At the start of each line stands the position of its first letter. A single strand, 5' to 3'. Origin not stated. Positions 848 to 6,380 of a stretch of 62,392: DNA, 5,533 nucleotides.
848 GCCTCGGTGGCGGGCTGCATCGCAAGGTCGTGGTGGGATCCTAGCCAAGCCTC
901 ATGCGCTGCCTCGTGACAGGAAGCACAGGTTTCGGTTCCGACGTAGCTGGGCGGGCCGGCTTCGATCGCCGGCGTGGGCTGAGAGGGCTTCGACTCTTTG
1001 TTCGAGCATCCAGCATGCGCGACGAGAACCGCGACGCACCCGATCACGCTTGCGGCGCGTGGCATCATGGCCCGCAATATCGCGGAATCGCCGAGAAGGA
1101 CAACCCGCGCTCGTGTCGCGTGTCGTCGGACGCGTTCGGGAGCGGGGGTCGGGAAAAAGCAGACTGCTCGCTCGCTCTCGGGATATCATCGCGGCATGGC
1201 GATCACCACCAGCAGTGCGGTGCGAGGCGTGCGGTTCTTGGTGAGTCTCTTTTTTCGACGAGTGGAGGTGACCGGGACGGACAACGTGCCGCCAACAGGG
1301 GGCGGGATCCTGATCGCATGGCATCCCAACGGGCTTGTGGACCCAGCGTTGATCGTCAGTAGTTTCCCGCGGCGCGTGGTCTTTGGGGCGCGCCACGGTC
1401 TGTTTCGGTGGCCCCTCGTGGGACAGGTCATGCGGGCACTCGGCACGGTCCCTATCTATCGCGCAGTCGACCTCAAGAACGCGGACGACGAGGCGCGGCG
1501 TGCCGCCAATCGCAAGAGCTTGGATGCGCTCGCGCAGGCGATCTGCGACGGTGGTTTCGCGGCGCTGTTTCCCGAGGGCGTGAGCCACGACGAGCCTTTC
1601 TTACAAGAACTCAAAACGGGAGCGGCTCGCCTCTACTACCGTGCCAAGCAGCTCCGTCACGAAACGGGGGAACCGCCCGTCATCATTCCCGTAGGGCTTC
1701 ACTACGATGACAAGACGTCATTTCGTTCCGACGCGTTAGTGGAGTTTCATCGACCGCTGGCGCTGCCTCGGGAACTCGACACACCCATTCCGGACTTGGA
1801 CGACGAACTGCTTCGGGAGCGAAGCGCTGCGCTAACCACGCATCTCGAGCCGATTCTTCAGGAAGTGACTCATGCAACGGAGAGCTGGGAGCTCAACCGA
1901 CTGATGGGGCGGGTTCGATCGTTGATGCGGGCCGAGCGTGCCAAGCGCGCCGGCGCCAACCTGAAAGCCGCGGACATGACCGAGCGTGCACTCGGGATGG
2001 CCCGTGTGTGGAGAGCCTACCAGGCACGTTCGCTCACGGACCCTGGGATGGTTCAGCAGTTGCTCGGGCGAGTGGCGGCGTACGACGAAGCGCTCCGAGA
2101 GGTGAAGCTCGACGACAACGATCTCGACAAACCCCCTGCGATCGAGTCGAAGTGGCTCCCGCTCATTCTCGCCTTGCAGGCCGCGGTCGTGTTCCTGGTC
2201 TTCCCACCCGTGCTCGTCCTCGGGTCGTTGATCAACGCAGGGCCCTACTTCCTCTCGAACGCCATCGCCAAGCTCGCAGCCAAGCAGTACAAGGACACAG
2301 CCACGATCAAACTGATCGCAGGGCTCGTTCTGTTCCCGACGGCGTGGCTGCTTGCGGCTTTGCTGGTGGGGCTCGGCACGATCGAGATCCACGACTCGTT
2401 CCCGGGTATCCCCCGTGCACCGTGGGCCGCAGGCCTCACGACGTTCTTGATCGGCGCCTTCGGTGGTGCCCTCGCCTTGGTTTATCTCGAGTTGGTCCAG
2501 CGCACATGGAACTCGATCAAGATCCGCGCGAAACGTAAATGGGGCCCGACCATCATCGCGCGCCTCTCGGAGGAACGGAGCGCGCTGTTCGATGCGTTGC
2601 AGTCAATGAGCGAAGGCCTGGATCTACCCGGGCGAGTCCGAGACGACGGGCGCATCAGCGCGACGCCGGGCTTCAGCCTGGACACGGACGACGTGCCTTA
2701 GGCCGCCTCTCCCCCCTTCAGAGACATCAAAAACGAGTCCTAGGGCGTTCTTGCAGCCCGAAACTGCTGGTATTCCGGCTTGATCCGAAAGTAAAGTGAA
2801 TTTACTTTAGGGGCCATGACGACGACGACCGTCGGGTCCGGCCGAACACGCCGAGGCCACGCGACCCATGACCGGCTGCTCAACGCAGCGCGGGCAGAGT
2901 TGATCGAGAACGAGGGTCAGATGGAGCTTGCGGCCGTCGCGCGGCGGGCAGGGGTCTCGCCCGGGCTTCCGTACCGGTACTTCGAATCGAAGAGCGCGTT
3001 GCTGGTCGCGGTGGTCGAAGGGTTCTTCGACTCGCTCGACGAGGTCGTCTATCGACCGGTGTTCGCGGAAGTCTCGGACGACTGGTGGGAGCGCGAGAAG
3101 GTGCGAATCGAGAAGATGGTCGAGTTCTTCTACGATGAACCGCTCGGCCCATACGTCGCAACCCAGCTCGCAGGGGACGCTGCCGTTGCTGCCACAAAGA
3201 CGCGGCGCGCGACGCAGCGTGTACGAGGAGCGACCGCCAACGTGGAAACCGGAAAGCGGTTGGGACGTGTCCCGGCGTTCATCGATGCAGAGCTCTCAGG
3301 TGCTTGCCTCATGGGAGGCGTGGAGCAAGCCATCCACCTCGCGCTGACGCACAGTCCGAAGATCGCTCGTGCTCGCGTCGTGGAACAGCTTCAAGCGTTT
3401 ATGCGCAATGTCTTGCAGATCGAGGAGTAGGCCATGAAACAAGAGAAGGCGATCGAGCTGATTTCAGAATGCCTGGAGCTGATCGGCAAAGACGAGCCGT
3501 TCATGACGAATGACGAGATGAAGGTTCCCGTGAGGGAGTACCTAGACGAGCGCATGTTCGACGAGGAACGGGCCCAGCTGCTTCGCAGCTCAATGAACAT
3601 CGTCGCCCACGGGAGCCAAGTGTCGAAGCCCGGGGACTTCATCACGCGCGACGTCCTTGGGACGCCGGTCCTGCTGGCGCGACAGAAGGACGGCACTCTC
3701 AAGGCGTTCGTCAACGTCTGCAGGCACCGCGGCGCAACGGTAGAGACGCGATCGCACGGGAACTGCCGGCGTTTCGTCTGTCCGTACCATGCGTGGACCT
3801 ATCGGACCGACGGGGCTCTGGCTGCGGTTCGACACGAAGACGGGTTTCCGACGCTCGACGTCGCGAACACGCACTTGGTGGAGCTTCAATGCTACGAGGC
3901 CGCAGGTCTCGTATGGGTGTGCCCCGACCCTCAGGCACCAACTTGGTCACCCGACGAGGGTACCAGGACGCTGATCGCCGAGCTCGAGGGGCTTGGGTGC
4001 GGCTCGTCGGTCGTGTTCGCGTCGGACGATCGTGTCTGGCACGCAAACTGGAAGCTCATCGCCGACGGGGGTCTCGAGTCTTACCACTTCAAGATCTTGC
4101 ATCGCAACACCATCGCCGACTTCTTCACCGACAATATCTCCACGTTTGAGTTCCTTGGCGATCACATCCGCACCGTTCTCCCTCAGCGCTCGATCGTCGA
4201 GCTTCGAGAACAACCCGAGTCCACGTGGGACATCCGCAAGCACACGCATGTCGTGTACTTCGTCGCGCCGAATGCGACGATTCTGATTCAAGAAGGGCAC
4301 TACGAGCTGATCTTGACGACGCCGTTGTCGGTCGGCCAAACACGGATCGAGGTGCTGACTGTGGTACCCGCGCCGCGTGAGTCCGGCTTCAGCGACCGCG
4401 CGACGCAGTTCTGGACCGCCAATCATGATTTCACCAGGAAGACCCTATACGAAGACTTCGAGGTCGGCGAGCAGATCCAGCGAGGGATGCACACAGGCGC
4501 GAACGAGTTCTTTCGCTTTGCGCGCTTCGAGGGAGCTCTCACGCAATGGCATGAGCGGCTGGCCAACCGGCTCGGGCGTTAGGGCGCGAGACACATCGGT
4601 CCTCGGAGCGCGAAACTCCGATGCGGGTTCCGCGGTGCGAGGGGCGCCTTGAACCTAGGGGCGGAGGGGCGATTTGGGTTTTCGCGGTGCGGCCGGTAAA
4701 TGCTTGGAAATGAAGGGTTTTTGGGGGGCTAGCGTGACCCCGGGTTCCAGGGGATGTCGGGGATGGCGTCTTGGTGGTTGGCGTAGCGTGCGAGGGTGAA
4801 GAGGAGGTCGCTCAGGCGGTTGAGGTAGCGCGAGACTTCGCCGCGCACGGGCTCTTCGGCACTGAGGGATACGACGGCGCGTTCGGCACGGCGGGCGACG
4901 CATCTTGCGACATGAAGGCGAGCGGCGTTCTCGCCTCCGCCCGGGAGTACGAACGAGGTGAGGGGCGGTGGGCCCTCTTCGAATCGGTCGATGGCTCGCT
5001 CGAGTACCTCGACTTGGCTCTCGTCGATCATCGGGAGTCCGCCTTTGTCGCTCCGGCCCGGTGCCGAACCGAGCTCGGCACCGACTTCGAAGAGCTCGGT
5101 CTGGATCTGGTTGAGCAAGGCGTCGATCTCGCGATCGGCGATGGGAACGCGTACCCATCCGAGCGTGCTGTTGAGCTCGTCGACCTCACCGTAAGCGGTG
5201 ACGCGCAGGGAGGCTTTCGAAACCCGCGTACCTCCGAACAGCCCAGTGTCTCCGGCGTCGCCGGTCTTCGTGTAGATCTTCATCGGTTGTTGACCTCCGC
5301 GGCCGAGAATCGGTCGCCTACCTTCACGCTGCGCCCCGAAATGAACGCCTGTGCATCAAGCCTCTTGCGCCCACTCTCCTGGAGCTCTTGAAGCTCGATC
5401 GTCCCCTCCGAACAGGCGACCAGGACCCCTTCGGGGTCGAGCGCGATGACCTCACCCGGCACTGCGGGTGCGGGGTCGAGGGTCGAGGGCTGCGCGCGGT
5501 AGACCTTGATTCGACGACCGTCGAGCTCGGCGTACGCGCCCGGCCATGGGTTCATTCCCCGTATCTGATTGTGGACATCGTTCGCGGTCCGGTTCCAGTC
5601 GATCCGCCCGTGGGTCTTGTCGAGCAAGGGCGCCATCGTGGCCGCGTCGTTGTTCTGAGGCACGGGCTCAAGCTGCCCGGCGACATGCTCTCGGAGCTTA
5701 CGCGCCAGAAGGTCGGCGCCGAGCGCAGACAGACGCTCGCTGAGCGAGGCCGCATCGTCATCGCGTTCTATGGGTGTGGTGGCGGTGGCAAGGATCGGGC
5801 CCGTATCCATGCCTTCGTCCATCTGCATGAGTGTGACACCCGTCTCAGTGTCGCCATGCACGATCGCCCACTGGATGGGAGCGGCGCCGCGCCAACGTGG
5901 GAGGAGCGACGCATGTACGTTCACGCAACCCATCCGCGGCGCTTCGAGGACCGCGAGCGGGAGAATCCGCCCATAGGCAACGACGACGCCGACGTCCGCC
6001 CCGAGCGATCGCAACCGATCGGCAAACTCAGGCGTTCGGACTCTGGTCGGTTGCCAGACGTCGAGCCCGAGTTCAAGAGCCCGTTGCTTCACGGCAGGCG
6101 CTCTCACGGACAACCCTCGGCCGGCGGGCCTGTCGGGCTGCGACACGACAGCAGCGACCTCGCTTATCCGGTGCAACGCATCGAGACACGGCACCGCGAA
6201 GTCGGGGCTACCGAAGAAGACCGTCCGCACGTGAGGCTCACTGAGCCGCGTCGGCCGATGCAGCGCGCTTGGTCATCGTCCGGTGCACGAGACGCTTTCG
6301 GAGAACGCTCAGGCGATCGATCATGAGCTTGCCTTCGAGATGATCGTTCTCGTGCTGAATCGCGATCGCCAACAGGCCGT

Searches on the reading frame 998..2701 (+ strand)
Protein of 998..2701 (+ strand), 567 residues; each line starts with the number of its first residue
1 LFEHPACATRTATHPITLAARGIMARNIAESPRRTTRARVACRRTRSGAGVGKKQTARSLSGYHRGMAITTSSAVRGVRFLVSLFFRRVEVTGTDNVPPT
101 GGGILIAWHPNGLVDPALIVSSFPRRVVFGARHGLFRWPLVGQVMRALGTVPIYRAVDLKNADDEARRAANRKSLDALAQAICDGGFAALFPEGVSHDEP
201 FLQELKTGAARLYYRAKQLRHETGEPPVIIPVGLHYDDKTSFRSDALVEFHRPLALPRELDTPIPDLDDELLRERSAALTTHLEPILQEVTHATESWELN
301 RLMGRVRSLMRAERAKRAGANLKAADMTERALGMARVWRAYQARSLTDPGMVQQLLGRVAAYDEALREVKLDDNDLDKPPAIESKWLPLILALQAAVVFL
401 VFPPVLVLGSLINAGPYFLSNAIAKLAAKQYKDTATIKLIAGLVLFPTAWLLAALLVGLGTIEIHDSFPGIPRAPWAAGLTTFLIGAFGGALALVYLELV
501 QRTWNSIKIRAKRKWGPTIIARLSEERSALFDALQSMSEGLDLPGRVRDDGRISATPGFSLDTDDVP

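Call 31: search_protein_families(library=pfam, proteins=[window:998-2701:+])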
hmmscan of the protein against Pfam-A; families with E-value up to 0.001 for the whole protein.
window:998-2701:+ (567 aa): 1 family
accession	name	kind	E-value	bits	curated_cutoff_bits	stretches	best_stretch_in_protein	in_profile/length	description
PF01553.26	Acyltransferase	-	1.8e-16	60.6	23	1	88-233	1-130/132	Acyltransferase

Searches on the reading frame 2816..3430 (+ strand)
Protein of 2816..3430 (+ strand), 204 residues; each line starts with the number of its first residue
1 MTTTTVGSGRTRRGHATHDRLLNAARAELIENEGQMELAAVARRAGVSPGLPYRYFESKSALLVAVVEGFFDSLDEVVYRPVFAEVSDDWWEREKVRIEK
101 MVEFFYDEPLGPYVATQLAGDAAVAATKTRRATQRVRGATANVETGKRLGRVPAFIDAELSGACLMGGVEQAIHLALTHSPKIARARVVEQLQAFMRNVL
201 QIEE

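Call 16: search_solved_structures(query=window:2816-3430:+, max_evalue=0.01, show_alignments=2)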
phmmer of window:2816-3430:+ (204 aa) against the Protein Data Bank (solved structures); distinct sequences matched with E-value up to 0.01: 19.
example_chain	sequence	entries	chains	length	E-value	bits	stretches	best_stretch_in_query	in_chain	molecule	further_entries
3bjb_A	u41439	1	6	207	2.7e-05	27.5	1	14-72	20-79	Probable transcriptional regulator, TetR family protein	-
2rek_A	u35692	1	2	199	0.00042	23.6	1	14-68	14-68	Putative tetR-family transcriptional regulator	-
6ayi_A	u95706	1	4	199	0.00045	23.5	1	14-67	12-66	HTH-type transcriptional regulator UidR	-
6el2_A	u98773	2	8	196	0.00063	23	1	10-107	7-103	Transcriptional regulator TetR family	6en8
2w53_A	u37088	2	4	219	0.00068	22.9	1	15-146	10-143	REPRESSOR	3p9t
2zb9_A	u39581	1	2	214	0.0007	22.9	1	9-169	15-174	Putative transcriptional regulator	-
4gct_A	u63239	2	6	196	0.00076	22.7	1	20-171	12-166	Nucleoid occlusion factor SlmA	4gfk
5haw_A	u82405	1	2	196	0.0008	22.7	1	20-171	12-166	Nucleoid occlusion factor SlmA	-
3aqs_A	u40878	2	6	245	0.001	22.3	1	6-86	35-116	Bacterial regulatory proteins, tetR family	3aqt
2qwt_A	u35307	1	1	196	0.0013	21.9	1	36-69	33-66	Transcriptional regulator, TetR family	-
2f07_A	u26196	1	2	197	0.0016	21.7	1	17-91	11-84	YvdT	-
3s5r_A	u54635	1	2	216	0.0017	21.6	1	15-89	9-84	Transcriptional regulator TetR family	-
2ras_A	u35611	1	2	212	0.0029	20.8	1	15-79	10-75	Transcriptional regulator, TetR family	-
5d1r_A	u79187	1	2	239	0.003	20.8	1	5-97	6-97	Rv1816 transcriptional regulator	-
5cw8_A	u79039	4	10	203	0.0034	20.6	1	19-85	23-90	HTH-type transcriptional repressor KstR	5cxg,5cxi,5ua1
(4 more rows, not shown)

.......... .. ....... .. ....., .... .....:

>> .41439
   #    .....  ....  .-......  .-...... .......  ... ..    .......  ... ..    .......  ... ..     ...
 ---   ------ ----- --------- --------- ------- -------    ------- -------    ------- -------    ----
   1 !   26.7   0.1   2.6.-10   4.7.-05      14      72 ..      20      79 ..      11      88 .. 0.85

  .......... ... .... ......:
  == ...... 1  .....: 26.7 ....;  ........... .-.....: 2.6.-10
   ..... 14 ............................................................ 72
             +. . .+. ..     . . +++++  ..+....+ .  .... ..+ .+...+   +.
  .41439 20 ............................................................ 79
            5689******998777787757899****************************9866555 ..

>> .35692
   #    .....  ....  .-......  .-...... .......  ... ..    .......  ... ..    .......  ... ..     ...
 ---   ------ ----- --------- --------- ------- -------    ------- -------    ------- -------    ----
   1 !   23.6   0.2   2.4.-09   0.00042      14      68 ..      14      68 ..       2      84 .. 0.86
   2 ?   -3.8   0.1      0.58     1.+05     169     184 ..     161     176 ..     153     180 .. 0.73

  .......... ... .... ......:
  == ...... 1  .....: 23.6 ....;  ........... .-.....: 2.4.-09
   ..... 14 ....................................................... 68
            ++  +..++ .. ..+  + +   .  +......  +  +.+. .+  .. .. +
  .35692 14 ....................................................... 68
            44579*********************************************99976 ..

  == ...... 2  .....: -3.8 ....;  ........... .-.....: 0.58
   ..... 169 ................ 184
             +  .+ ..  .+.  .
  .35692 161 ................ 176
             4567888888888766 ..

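Call 53: search_protein_families(library=ncbifam, proteins=[window:2816-3430:+], max_evalue=0.00001)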
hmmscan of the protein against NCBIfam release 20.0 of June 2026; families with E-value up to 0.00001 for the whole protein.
window:2816-3430:+ (204 aa): 1 family
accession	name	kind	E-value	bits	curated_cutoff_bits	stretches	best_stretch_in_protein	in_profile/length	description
NF001978.0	PRK00767.1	equivalog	4.8e-06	26.5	118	1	21-82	14-76/197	transcriptional regulator BetI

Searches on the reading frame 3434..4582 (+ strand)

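Call 6: search_protein_families(library=pfam, proteins=[window:3434-4582:+])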
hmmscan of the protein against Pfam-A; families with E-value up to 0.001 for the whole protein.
window:3434-4582:+ (382 aa): 2 families
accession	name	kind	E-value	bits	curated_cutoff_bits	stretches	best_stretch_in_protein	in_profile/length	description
PF00848.25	Ring_hydroxyl_A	-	1.1e-25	91.3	24.9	1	201-380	13-206/208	Ring hydroxylating alpha subunit (catalytic domain)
PF00355.32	Rieske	-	1.8e-18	66.6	20.3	1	56-138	4-84/88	Rieske [2Fe-2S] domain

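Call 7: search_protein_families(library=ncbifam, proteins=[window:3434-4582:+])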
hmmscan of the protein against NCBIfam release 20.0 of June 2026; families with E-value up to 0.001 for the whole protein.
window:3434-4582:+ (382 aa): 6 families
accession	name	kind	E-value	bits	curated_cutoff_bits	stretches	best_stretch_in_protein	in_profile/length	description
NF058607.1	GlBtMonoOxGbcA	equivalog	3.8e-29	101.4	670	1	28-225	30-224/420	glycine betaine monooxygenase oxygenase subunit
NF042946.1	3PPDioc_HcaE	equivalog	2e-26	93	830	1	30-226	15-217/450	3-phenylpropionate/cinnamic acid dioxygenase subunit alpha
TIGR03229.1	benzo_1_2_benA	equivalog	2.3e-26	92.6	780.95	1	29-228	14-220/433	benzoate 1,2-dioxygenase large subunit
TIGR03228.1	anthran_1_2_A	equivalog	7.7e-24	84.2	671.9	1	38-228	23-218/438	anthranilate 1,2-dioxygenase large subunit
NF041684.1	ant_diox_AndAc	equivalog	8.7e-23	80.6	750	1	22-224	14-223/418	anthranilate 1,2-dioxygenase large subunit AndAc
NF052579.1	BetMthstMoxSdmAMthl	equivalog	7.7e-09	35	600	1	65-238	28-192/351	4beta-methylsterol monooxygenase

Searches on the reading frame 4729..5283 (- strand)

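Call 31: search_protein_families(library=pfam, proteins=[window:4729-5283:-])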
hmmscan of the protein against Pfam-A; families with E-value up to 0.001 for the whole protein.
window:4729-5283:- (184 aa): 1 family
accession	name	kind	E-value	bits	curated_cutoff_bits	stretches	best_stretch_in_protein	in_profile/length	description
PF01923.23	Cob_adeno_trans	-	4.9e-59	199.6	24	1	3-168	1-171/171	Cobalamin adenosyltransferase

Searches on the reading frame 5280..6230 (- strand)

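Call 6: search_protein_families(library=pfam, proteins=[window:5280-6230:-])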
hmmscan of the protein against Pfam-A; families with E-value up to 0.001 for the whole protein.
window:5280-6230:- (316 aa): 2 families
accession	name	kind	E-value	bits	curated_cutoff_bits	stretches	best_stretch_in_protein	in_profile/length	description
PF00551.24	Formyl_trans_N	-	1.5e-44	152.4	26.1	1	1-177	1-179/181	Formyl transferase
PF02911.23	Formyl_trans_C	-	4.3e-29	101.1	21.1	1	203-300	2-99/100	Formyl transferase, C-terminal domain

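Call 7: search_protein_families(library=ncbifam, proteins=[window:5280-6230:-])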
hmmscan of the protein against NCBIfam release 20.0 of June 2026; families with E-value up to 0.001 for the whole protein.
window:5280-6230:- (316 aa): 7 families
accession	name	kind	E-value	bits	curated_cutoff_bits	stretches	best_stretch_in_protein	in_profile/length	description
TIGR00460.1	fmt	equivalog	1.9e-93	313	201.5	1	1-309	1-313/315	methionyl-tRNA formyltransferase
NF005998.1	PRK08125.1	equivalog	1.1e-50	172.7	777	1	1-292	1-288/649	bifunctional UDP-4-amino-4-deoxy-L-arabinose formyltransferase/UDP-glucuronic acid oxidase ArnA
NF005414.0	PRK06988.1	equivalog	1.5e-50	171.9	316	1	1-287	3-289/311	formyltransferase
TIGR00639.1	PurN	equivalog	1.6e-15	57.1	150.1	1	68-176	70-178/192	phosphoribosylglycinamide formyltransferase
NF004684.0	PRK06027.1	subfamily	1.6e-10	41.1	223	1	70-185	158-273/286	formyltetrahydrofolate deformylase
TIGR00655.1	PurU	equivalog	3.6e-09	36.6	285.95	1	70-184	153-267/280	formyltetrahydrofolate deformylase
NF005755.0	PRK07579.1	equivalog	1.5e-08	34.8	238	1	89-184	77-169/245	dTDP-4-amino-4,6-dideoxyglucose formyltransferase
